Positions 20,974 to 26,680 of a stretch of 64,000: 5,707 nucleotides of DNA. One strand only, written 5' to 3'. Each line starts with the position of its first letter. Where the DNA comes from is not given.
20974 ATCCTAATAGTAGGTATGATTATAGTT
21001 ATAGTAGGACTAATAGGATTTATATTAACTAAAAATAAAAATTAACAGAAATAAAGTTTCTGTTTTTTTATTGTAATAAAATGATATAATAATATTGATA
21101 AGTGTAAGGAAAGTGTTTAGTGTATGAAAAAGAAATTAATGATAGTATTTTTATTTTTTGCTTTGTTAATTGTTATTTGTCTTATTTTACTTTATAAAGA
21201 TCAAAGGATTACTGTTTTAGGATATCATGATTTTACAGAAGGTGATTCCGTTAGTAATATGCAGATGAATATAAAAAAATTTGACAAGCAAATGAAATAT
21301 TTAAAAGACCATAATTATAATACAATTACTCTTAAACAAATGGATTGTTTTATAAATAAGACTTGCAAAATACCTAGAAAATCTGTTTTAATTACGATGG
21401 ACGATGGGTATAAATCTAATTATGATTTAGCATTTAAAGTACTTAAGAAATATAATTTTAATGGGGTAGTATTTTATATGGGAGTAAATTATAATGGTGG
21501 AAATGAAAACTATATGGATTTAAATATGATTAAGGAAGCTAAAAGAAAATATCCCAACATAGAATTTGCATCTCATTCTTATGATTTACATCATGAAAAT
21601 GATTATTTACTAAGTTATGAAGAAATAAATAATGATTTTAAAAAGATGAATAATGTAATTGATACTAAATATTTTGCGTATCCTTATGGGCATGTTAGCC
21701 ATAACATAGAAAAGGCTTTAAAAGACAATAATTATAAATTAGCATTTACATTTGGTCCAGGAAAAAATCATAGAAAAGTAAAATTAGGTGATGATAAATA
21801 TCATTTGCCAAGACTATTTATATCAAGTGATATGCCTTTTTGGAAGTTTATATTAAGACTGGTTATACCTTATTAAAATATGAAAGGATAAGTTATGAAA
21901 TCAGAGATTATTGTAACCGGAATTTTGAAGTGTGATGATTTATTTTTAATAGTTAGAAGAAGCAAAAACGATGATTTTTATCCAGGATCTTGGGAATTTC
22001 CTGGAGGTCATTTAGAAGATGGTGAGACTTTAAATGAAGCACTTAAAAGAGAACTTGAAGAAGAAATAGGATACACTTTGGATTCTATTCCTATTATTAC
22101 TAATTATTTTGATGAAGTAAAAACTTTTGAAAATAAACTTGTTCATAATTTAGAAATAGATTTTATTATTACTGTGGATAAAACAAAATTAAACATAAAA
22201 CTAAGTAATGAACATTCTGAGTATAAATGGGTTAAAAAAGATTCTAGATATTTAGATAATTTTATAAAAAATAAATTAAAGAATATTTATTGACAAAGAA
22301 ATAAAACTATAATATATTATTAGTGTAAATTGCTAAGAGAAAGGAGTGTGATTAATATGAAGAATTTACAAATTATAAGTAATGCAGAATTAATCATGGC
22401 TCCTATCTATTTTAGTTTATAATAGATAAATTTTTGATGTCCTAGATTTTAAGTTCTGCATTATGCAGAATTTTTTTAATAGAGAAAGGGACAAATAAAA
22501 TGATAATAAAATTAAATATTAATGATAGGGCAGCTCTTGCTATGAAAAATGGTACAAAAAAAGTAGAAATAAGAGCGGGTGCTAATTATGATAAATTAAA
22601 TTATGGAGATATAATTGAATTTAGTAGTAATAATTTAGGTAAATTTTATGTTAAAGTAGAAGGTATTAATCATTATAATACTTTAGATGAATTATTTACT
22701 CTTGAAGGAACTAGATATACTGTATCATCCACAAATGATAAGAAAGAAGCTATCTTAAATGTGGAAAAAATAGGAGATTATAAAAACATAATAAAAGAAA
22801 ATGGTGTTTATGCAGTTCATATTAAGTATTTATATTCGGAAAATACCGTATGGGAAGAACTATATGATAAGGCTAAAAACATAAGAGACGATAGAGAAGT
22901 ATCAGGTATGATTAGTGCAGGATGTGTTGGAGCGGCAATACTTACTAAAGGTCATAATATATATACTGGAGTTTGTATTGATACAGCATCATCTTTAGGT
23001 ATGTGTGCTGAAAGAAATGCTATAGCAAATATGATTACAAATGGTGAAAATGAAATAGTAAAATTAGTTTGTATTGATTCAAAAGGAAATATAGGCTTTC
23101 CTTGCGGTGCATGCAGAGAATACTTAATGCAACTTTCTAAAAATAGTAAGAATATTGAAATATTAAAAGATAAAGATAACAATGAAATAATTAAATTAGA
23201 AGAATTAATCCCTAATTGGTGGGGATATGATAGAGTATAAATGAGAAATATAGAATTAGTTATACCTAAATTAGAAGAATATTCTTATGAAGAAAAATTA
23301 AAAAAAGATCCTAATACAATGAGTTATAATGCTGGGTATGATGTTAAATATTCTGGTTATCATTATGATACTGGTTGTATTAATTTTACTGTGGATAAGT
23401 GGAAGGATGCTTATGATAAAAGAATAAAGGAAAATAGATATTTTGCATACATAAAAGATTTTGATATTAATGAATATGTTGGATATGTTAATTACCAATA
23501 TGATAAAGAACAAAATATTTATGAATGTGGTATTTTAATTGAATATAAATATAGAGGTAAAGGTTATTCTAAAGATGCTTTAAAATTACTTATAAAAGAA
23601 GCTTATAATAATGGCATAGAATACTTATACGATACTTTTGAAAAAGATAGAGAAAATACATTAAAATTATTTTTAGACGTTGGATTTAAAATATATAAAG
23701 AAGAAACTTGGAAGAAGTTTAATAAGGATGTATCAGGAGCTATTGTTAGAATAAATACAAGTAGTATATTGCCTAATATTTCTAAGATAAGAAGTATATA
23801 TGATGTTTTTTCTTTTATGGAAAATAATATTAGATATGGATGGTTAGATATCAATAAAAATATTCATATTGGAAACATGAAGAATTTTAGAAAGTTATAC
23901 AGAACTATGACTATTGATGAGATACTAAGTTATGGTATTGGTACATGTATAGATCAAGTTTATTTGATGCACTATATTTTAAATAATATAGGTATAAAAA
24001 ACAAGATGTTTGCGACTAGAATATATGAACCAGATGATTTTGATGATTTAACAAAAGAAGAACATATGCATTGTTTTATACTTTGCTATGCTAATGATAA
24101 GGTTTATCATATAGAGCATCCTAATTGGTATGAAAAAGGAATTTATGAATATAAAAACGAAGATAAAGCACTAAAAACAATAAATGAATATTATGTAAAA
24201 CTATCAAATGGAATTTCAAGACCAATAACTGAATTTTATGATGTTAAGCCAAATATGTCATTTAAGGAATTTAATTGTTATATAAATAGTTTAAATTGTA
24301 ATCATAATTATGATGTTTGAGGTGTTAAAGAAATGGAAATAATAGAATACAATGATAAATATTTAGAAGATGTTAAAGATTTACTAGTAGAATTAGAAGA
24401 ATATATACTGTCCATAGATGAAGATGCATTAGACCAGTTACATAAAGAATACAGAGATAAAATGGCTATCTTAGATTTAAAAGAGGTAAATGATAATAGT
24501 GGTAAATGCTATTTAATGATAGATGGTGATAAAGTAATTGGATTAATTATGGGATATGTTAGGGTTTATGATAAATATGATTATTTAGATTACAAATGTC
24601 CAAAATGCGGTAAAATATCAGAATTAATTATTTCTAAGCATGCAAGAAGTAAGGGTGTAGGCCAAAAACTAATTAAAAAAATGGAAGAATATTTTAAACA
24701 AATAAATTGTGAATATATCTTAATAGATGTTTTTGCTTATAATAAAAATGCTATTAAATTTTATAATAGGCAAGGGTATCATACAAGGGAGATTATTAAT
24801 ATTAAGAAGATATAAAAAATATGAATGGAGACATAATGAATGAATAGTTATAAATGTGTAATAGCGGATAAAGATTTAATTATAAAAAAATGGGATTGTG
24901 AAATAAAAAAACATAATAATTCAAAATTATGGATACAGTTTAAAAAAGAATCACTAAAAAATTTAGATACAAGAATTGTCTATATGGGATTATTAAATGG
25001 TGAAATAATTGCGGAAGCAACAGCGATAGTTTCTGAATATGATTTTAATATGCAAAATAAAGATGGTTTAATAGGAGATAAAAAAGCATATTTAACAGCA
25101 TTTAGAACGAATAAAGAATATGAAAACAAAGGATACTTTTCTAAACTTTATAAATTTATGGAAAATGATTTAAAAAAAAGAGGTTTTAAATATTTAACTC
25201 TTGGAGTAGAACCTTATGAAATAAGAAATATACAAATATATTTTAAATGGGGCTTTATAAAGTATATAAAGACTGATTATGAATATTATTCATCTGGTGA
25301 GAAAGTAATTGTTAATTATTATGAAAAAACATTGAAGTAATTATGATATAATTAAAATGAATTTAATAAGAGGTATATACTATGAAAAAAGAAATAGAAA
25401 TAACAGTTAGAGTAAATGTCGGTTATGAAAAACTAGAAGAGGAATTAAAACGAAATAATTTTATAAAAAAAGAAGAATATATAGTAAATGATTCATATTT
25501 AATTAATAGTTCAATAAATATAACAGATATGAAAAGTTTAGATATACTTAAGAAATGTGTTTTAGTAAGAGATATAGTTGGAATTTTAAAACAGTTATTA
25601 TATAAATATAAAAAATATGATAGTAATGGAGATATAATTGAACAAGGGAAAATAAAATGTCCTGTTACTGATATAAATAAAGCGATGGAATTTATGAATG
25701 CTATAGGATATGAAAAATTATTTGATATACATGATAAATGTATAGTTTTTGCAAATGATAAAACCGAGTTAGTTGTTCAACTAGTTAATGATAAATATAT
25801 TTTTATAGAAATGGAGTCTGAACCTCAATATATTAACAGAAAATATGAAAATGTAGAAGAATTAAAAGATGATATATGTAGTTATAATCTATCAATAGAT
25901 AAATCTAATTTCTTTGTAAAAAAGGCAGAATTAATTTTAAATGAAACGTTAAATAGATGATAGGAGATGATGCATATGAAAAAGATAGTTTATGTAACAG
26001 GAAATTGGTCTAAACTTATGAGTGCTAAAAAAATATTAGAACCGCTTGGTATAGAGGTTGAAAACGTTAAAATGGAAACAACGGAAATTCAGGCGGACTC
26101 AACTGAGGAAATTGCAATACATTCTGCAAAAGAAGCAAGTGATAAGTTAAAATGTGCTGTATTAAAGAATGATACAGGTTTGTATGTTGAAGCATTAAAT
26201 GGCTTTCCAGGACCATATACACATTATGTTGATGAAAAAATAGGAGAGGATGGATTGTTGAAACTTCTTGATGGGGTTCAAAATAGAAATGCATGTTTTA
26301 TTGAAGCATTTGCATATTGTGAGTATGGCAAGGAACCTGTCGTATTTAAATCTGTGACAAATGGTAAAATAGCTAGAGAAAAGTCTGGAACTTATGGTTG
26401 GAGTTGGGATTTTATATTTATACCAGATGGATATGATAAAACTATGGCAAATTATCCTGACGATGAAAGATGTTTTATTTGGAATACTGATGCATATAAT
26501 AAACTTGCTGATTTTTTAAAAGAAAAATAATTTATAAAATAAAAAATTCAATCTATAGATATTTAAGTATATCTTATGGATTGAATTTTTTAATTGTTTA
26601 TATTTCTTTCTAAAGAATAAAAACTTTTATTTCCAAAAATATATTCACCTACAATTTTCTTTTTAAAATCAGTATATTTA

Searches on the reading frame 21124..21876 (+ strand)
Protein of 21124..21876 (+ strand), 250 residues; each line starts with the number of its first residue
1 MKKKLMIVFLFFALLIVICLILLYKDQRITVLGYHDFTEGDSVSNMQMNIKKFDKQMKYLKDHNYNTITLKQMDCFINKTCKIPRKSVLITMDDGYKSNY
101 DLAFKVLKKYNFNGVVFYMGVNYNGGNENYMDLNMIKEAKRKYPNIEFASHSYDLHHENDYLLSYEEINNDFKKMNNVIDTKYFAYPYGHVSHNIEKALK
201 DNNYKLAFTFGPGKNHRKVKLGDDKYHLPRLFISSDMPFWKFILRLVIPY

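Call 73: search_protein_families(library=pfam, proteins=[window:21124-21876:+], max_evalue=0.0001)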
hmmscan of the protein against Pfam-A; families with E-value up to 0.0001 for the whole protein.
window:21124-21876:+ (250 aa): 1 family
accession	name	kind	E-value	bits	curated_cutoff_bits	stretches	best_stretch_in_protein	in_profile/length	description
PF01522.26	Polysacc_deac_1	-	9.3e-16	58.4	23.1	1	84-206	5-123/124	Polysaccharide deacetylase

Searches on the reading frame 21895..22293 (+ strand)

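Call 73: search_protein_families(library=pfam, proteins=[window:21895-22293:+], max_evalue=0.0001)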
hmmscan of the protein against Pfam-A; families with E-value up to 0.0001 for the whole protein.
window:21895-22293:+ (132 aa): 3 families
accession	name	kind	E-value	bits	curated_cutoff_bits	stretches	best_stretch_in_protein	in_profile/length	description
PF00293.34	NUDIX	-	4.3e-20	72.5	21.1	1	9-116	7-116/134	NUDIX domain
PF14815.12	NUDIX_4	-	5.7e-07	29.8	35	1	9-67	3-55/113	NUDIX domain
PF22327.2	Nudt16-like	-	6.4e-06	26.6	27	1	31-84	33-88/161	U8 snoRNA-decapping enzyme-like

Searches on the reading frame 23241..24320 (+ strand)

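Call 73: search_protein_families(library=pfam, proteins=[window:23241-24320:+], max_evalue=0.0001)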
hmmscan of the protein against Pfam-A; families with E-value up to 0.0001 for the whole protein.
window:23241-24320:+ (359 aa): 1 family
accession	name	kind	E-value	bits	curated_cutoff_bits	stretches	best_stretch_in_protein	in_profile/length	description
PF00583.31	Acetyltransf_1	-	4.2e-08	33.9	20.7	1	58-149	24-116/116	Acetyltransferase (GNAT) family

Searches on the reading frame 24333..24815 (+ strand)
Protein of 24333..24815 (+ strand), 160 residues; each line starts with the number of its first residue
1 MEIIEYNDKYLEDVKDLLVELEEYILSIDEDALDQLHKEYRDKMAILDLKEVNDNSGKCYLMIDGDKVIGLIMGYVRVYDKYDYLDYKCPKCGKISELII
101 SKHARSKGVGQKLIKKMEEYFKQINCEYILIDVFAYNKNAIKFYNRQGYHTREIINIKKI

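Call 73: search_protein_families(library=pfam, proteins=[window:24333-24815:+], max_evalue=0.0001)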
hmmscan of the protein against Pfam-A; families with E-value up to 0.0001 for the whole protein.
window:24333-24815:+ (160 aa): 5 families
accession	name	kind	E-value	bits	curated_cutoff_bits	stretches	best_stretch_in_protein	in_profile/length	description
PF00583.31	Acetyltransf_1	-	3.7e-18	66.3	20.7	1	28-149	4-116/116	Acetyltransferase (GNAT) family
PF13508.13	Acetyltransf_7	-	9.5e-11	42.4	27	1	56-150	2-83/84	Acetyltransferase (GNAT) domain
PF13673.13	Acetyltransf_10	-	8.7e-10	39.1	23.6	1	58-151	32-109/128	Acetyltransferase (GNAT) domain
PF13420.13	Acetyltransf_4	-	3.4e-08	34.1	24.3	1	69-152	57-137/155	Acetyltransferase (GNAT) domain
PF08445.16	FR47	-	7.1e-05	23.2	22.1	0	91-152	20-80/86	FR47-like protein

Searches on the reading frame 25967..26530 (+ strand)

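Call 5: search_protein_families(library=pfam, proteins=[window:25967-26530:+], max_evalue=0.01)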
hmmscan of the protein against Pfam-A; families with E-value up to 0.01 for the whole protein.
window:25967-26530:+ (187 aa): 1 family
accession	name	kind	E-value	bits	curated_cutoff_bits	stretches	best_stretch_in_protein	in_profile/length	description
PF01725.21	Ham1p_like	-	2.5e-36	125.8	22.5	1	7-168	1-170/186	Ham1 family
